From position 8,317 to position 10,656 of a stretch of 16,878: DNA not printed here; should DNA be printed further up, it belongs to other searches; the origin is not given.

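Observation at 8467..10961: Tail-knob (gp9-like) protein fused to an M15 peptidase, next to a paralogous free M15 endolysin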

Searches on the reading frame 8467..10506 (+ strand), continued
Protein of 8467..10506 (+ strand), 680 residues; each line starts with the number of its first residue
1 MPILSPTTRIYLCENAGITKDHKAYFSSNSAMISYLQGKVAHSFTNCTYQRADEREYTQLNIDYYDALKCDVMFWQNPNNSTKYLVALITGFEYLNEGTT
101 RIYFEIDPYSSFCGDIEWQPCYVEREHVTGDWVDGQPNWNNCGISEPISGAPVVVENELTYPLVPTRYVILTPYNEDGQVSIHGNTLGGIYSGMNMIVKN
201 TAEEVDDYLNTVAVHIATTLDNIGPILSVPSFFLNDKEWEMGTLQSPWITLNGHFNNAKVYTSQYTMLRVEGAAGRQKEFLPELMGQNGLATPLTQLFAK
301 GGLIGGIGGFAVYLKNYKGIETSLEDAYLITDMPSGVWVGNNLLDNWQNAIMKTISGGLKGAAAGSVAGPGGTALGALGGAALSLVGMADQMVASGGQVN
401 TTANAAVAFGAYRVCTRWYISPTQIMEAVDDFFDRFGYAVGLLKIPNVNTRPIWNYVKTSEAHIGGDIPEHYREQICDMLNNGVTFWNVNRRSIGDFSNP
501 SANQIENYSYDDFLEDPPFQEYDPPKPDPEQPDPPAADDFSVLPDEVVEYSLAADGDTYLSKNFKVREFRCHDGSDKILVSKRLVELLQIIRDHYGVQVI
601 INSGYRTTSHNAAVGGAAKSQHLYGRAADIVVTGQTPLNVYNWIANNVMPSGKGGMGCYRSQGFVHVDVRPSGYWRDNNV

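Call 43: search_solved_structures(query=A1, max_evalue=0.01, show_alignments=2)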
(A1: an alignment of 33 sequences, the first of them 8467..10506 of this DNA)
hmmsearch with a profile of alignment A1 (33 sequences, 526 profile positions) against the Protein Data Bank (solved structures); distinct sequences matched with E-value up to 0.01: 3.
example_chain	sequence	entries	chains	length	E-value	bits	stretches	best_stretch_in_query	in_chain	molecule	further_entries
5fb4_A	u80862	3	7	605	1.4e-83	284.7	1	7-523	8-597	Distal tube protein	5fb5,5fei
4eo2_A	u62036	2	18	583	9.8e-24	87.3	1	8-518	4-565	Major tail protein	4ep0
8egs_Y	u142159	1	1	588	2.7e-23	85.8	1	18-512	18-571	Major tail protein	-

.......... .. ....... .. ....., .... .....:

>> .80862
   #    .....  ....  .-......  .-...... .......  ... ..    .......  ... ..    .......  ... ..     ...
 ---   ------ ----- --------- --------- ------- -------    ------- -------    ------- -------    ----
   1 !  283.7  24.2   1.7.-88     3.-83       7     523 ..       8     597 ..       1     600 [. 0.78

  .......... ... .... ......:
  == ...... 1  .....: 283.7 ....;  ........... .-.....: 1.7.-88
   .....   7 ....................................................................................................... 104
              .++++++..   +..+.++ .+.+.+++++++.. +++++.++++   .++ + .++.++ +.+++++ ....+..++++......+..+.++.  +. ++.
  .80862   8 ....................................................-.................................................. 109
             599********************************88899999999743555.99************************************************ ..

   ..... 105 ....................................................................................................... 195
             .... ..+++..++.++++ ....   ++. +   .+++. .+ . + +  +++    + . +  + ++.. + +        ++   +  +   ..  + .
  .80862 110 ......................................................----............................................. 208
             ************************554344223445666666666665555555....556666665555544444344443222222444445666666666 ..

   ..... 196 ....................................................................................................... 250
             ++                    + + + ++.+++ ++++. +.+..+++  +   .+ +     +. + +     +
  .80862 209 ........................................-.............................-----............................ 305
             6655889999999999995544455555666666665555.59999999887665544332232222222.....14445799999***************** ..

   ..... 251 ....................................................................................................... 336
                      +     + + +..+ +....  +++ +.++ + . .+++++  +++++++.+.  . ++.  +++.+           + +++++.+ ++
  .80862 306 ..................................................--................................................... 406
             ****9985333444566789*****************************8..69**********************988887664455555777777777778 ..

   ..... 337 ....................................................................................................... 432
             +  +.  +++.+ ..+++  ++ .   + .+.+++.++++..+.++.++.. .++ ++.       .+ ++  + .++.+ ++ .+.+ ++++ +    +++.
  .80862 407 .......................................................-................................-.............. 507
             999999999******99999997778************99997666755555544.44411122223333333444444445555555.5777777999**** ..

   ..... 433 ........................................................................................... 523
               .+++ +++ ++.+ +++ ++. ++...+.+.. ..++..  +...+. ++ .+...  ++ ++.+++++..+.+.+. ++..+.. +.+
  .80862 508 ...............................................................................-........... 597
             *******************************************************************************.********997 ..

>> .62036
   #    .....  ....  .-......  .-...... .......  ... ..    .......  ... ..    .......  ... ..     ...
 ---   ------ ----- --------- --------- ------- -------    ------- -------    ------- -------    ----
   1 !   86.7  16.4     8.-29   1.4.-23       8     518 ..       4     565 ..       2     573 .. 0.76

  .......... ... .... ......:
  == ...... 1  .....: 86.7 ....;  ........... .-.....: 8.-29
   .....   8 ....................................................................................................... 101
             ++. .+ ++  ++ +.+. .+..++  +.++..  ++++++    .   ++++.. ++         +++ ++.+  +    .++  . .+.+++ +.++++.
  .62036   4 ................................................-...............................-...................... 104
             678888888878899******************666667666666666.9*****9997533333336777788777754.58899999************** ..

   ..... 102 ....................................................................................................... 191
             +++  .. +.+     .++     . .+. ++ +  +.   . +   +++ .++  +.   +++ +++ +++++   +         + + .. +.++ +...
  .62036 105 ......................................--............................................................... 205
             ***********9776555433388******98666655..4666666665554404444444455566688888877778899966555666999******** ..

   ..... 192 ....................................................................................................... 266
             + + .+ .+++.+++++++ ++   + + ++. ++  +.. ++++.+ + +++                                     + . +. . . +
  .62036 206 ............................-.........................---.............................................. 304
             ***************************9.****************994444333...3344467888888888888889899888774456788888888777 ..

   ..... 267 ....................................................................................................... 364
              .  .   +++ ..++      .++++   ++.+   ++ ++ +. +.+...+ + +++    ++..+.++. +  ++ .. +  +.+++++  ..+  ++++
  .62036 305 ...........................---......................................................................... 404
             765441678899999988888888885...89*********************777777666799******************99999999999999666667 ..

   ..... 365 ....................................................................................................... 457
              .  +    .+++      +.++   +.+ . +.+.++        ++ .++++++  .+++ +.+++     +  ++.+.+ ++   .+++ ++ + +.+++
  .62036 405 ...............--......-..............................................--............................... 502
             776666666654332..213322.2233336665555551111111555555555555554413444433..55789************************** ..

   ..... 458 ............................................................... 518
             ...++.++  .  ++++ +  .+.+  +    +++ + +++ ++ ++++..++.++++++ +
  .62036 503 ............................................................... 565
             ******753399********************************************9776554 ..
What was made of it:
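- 8467..9984 (+): Knob part (residues 1-506), homologous to phi29 gp9 over its full length. The knob profile matches 5fb4 at E 1.4e-83, positions 7-523 against 8-597 (call 43).
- On phi29 gp9-type tail knob (Pfam Caud_tail_N + phi29_gp9_C): The profile of 33 knob homologues matches 5fb4 at E 1.4e-83, positions 7-523 against 8-597 (call 43). phi29_gp9_C scores 46.6 bits against a cut-off of 27. Residues 342-398 align with gp9 407-507 (call 43).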

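Call 55: predict_structure(alignment_id=A1)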
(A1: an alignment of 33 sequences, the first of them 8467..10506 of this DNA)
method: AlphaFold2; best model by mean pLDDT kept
length: 680 residues; sequences in the alignment: 33
mean_pLDDT: 76.6   pTM: 0.60
mean pLDDT of the five models: 76.6, 76.4, 74.8, 74.1, 71.7
residues with pLDDT >= 90: 257; 70-90: 226; 50-70: 66; < 50: 131
segments of 3 or more residues with pLDDT < 50: 51-53, 342-393, 507-523, 527-544, 556-558, 560-562, 569-572, 604-620, 672-680
pLDDT, mean of each block of 10 residues (from residue 1): 69 95 95 96 83 70 95 88 91 92 94 95 92 88 86 94 90 87 79 88 90 76 84 85 94 90 95 84 88 91 79 90 88 78 47 40 33 31 36 55 83 93 94 94 92 94 93 95 96 91 64 40 46 38 51 51 53 57 79 84 51 39 65 86 80 62 74 39
secondary structure, 60 per line:
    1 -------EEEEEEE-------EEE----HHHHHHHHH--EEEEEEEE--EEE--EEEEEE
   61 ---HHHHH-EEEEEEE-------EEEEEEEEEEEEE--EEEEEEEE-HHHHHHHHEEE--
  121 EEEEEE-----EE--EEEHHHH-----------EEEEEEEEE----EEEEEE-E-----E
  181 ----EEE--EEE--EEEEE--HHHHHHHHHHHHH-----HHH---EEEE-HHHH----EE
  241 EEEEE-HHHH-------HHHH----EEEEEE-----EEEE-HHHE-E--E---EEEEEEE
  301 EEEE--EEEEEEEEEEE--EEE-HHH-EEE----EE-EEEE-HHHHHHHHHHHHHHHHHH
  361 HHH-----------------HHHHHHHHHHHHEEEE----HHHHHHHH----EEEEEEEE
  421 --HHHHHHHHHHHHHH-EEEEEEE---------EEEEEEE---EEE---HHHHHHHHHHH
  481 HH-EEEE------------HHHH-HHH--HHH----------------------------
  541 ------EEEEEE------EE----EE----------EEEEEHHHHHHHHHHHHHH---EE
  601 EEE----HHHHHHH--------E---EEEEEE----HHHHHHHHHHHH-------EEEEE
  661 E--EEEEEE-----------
elements in order (helices of 4 or more, strands of 3 or more residues): E8-14 E22-24 H29-37 E40-47 E50-52 E55-60 H64-68 E70-76 E84-96 E99-106 H108-115 E116-118 E121-126 E136-138 H139-142 E154-162 E167-172 E185-187 E190-192 E195-199 H202-214 E226-229 H231-234 E239-245 H247-250 H258-261 E266-271 E277-280 E294-304 E307-317 E320-322 E328-330 E338-341 H343-363 H381-392 E393-396 H401-408 E413-420 H423-436 E438-444 E454-460 E464-466 H470-482 E484-487 H500-503 E547-552 E577-581 H582-595 E599-603 H608-614 E627-632 H637-648 E656-661 E664-669
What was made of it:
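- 9985..10086 (+): Acidic, Pro-rich linker (residues 507-540). Its length is conserved at 34-35 aa in the fused clade while its sequence varies. pLDDT is below 50 for 507-544 (call 55).
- On phi29 gp9-type tail knob (Pfam Caud_tail_N + phi29_gp9_C): The AF2 model has pLDDT mostly 76-96 in the knob body (call 55).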

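Call 58: fold_search(model_id=the predicted structure, library=pdb)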
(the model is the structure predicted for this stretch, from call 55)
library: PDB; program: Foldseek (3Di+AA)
matches with E <= 10: 299; with E <= 0.001: 9
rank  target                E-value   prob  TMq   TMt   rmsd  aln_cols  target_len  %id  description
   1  5fb5_A                1.1e-24  1.00  0.52  0.62  20.2       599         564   15  Crystal structure of the bacteriophage phi29 tail knob protein gp9 (released 2016-06-22)
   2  5fb5_B                2.8e-24  1.00  0.52  0.61  23.9       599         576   16  Crystal structure of the bacteriophage phi29 tail knob protein gp9 (released 2016-06-22)
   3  5fb4_B                2.2e-23  1.00  0.51  0.66   9.2       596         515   15  Crystal structure of the bacteriophage phi29 tail knob protein gp9 truncation variant (released 2016-06-22)
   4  5fei_B                2.8e-23  1.00  0.51  0.67   9.5       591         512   15  Crystal structure of the bacteriophage phi29 tail knob protein gp9 truncation variant (released 2016-06-22)
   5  5fb4_C                3.1e-23  1.00  0.51  0.66   9.6       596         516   14  Crystal structure of the bacteriophage phi29 tail knob protein gp9 truncation variant (released 2016-06-22)
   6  5fb4_A                3.6e-23  1.00  0.49  0.64  15.5       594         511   15  Crystal structure of the bacteriophage phi29 tail knob protein gp9 truncation variant (released 2016-06-22)
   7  5fei_A                4.0e-23  1.00  0.51  0.67   9.3       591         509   15  Crystal structure of the bacteriophage phi29 tail knob protein gp9 truncation variant (released 2016-06-22)
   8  4eo2_A                4.8e-20  1.00  0.51  0.69   5.3       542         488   14  Structure of the bacteriophage C1 tail knob protein, gp12 (released 2012-08-22)
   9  8egs_Y                3.5e-18  1.00  0.49  0.56  27.8       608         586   15  Tail knob structure of Staphylococcus phage Andhra (released 2022-12-14)
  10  9j1k_K                1.5e-01  0.16  0.09  0.19  21.9       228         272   13  Tip region of monocin (released 2025-01-08)
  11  8qy5_A                1.7e-01  0.04  0.08  0.09  33.8       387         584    9  Structure of interleukin 6. (released 2024-02-21)
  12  9cuy_X                2.3e-01  0.10  0.11  0.22  32.5       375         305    8  Bacteriophage PhiTE extended baseplate (released 2025-04-16)
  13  3rh7_A                2.4e-01  0.87  0.10  0.21   4.7       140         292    6  Crystal structure of a putative oxidoreductase (SMa0793) from Sinorhizobium meliloti 1021 at 3.00 A resolution (released 2011-06-08)
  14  8qy6_A                2.6e-01  0.04  0.08  0.09  33.8       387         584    9  Structure of interleukin 6 (gp130 P496L mutant). (released 2024-02-21)
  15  9fd5_B                3.0e-01  0.82  0.10  0.36   6.2       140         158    8  flavin reductase ThdF in complex with two bound FADs in space group P21 (released 2024-12-25)
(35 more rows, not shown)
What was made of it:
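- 8467..9984 (+): Foldseek finds 5fb5 at 1.1e-24, C1 gp12 at 4.8e-20 and the Andhra knob at 3.5e-18 (call 58). pLDDT is mostly 76-96 outside the loop (call 55).
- On phi29 gp9-type tail knob (Pfam Caud_tail_N + phi29_gp9_C): Foldseek finds 5fb5 at 1.1e-24, 4eo2 at 4.8e-20 and 8egs at 3.5e-18, all with probability 1.00 (call 58).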

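Call 66: search_protein_representatives(alignment_id=A1)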
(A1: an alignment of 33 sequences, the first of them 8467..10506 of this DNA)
Query: 33 sequences, 526 profile positions. Proteins with E-value up to 0.001 (for the whole library): 8709; up to 1e-10: 6665; up to 1e-30: 4710. The best 150 are listed.
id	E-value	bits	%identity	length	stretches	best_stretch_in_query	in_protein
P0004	2.8e-204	696.3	-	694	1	1-526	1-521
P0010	1.8e-194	663.9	-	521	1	1-525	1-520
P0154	2.1e-189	647.2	-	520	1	1-525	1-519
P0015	5.9e-180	616.0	-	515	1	1-525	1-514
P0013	1.1e-178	611.8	-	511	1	12-525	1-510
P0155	3.9e-173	593.5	-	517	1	1-525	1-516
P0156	1.2e-167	575.4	-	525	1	1-525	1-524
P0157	1.5e-165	568.5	-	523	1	1-525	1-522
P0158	4.4e-164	563.6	-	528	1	1-525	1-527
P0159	2.6e-161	554.5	-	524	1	1-525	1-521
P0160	2.1e-157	541.6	-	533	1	3-525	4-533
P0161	5.2e-153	527.1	-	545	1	1-524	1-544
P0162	3.7e-150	517.7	-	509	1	1-525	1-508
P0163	1.1e-148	512.9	-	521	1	1-524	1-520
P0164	1.5e-148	512.4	-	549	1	1-524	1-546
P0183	4.5e-142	491.0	-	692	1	4-523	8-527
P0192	8.6e-141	486.8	-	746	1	1-523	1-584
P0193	8.7e-141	486.8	-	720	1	4-524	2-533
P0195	1.2e-140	486.3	-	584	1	1-523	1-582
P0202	1.6e-139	482.6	-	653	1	1-524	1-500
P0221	6.1e-138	477.4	-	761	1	1-523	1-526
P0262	3.3e-135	468.3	-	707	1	4-523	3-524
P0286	6.0e-134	464.2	-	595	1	1-522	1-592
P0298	3.2e-133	461.8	-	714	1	1-523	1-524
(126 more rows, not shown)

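Call 67: search_protein_families(library=pfam, proteins=[P0183, P0192, P0193, P0202, P0221, P0262, P0298, P0195, P0286], max_evalue=0.001)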
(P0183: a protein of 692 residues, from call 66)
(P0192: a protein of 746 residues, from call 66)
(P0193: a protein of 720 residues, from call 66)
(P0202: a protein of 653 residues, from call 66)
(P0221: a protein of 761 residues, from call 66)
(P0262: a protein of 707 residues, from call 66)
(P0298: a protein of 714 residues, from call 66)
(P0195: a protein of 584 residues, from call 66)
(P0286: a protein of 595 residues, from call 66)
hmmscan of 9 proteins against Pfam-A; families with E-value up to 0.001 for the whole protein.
P0183 (692 aa): 3 families
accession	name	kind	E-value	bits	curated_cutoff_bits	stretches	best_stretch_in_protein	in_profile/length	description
PF20934.2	phi29_gp9_C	-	1.3e-26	93.9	27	1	267-526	176-448/449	Bacillus phage phi29, Tail knob protein gp9, C-terminal domain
PF16838.11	Caud_tail_N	-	1.3e-22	81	27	1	11-120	2-119/120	Caudoviral major tail protein N-terminus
PF01551.29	Peptidase_M23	-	4.8e-22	78.4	28.7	1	586-681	2-96/96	Peptidase family M23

P0192 (746 aa): 2 families
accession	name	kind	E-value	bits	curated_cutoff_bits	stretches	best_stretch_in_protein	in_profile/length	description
PF01551.29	Peptidase_M23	-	5.5e-18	65.4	28.7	1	628-728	2-94/96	Peptidase family M23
PF16838.11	Caud_tail_N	-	4.1e-14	53.5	27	1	12-116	7-118/120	Caudoviral major tail protein N-terminus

P0193 (720 aa): 2 families
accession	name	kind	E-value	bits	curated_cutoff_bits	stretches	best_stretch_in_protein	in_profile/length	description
PF20934.2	phi29_gp9_C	-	9.7e-22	77.8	27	1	282-531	177-448/449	Bacillus phage phi29, Tail knob protein gp9, C-terminal domain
PF16838.11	Caud_tail_N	-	1.9e-13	51.4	27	1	6-115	3-117/120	Caudoviral major tail protein N-terminus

P0202 (653 aa): 3 families
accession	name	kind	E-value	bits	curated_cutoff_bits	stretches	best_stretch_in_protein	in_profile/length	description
PF01551.29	Peptidase_M23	-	8.7e-27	93.6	28.7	1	546-643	2-96/96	Peptidase family M23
PF20934.2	phi29_gp9_C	-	7.6e-23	81.5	27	1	418-499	369-449/449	Bacillus phage phi29, Tail knob protein gp9, C-terminal domain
PF16838.11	Caud_tail_N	-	6e-15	56.2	27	1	14-113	11-118/120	Caudoviral major tail protein N-terminus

P0221 (761 aa): 3 families
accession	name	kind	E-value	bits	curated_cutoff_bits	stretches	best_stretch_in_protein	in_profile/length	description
PF20934.2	phi29_gp9_C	-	2.1e-32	113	27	1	265-526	175-449/449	Bacillus phage phi29, Tail knob protein gp9, C-terminal domain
PF16838.11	Caud_tail_N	-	1.4e-18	67.9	27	1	6-115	2-119/120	Caudoviral major tail protein N-terminus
PF18998.6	Flg_new_2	-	6.8e-05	23.2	23.6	1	545-602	14-71/73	Divergent InlB B-repeat domain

P0262 (707 aa): 3 families
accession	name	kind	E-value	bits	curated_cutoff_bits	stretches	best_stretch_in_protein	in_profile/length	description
PF20934.2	phi29_gp9_C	-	4.3e-24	85.6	27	1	265-523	168-448/449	Bacillus phage phi29, Tail knob protein gp9, C-terminal domain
PF16838.11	Caud_tail_N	-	9.4e-23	81.4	27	1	7-115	3-118/120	Caudoviral major tail protein N-terminus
PF18013.6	Phage_lysozyme2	-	3.1e-12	47.3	28.2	1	563-697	2-137/140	Phage tail lysozyme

P0298 (714 aa): 3 families
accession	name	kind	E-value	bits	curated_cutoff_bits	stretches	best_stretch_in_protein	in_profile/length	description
PF20934.2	phi29_gp9_C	-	2.1e-26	93.2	27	1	381-523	304-448/449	Bacillus phage phi29, Tail knob protein gp9, C-terminal domain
PF16838.11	Caud_tail_N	-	8.6e-14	52.5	27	1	7-114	3-118/120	Caudoviral major tail protein N-terminus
PF05257.22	CHAP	-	2.8e-12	47.4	26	1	591-678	5-80/81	CHAP domain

P0195 (584 aa): 2 families
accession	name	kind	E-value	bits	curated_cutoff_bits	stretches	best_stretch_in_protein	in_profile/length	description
PF16838.11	Caud_tail_N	-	1.3e-20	74.5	27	1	8-117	3-119/120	Caudoviral major tail protein N-terminus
PF20934.2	phi29_gp9_C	-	6.3e-14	52.1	27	1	421-581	300-448/449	Bacillus phage phi29, Tail knob protein gp9, C-terminal domain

P0286 (595 aa): 2 families
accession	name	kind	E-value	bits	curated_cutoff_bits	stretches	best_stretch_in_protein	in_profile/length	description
PF16838.11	Caud_tail_N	-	5.1e-21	75.8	27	1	10-124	5-119/120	Caudoviral major tail protein N-terminus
PF20934.2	phi29_gp9_C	-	5.9e-18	65.4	27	1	424-589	296-445/449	Bacillus phage phi29, Tail knob protein gp9, C-terminal domain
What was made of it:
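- Among the top 150 representatives of 8,709 knob relatives, other knobs carry domains at the same C-terminus: Peptidase_M23 (3 cases), Phage_lysozyme2 (1) and CHAP (1) (calls 66, 67). One knob extension elsewhere is a binding-type repeat (Flg_new_2 in P0221) and one is unassigned (P0193) (call 67). The same C-terminal site carries a non-enzymatic repeat (Flg_new_2) in P0221 (call 67). The other fusions at this site are catalytic families: M23, CHAP and lysozyme (call 67).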
